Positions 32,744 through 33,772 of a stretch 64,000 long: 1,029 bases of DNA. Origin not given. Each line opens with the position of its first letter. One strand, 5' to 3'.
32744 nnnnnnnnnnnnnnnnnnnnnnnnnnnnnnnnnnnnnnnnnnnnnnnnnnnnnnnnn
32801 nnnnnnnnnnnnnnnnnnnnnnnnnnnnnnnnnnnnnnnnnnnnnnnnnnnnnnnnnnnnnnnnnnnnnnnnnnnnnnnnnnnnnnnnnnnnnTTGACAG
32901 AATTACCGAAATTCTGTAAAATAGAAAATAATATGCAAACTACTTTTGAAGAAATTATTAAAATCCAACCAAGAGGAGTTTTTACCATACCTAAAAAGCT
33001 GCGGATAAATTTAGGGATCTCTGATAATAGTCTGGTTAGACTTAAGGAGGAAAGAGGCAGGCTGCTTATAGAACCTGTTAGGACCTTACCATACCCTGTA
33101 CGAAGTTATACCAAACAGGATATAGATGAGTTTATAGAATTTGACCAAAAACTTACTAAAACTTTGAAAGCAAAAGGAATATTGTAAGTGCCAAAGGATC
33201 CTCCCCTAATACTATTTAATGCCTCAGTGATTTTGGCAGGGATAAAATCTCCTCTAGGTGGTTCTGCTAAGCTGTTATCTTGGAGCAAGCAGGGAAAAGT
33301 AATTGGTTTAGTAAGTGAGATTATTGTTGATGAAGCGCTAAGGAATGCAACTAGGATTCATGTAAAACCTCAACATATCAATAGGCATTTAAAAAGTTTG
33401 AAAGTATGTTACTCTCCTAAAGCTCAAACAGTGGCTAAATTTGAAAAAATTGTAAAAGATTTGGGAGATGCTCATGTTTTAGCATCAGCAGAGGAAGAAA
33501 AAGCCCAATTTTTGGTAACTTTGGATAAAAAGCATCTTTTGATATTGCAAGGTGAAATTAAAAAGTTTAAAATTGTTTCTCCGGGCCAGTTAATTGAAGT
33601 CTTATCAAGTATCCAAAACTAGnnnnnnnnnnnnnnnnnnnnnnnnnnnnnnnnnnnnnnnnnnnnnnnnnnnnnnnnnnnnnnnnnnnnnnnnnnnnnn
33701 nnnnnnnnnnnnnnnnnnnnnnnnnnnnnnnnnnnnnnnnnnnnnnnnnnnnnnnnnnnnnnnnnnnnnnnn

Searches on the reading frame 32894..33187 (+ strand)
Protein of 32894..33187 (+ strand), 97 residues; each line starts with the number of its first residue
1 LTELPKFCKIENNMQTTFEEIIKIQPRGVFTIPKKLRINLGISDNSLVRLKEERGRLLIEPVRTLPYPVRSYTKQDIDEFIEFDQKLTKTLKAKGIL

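Call 83: search_protein_families(library=pfam, proteins=[window:32894-33187:+], max_evalue=0.01)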
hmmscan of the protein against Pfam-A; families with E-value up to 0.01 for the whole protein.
window:32894-33187:+ (97 aa): 1 family
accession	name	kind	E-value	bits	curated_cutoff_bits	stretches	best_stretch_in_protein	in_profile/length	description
PF04014.23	MazE_antitoxin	-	0.00014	22.2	24.7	1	31-64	11-45/48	Antidote-toxin recognition MazE, bacterial antitoxin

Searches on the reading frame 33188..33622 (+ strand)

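Call 83: search_protein_families(library=pfam, proteins=[window:33188-33622:+], max_evalue=0.01)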
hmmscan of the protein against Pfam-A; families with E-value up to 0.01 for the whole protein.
window:33188-33622:+ (144 aa): 2 families
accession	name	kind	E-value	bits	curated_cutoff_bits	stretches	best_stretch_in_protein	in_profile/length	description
PF13470.12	PIN_3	-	3.9e-12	47.5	27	1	8-115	2-115/115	PIN domain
PF01850.27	PIN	-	0.00098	20.2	23.6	1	12-115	5-113/120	PIN domain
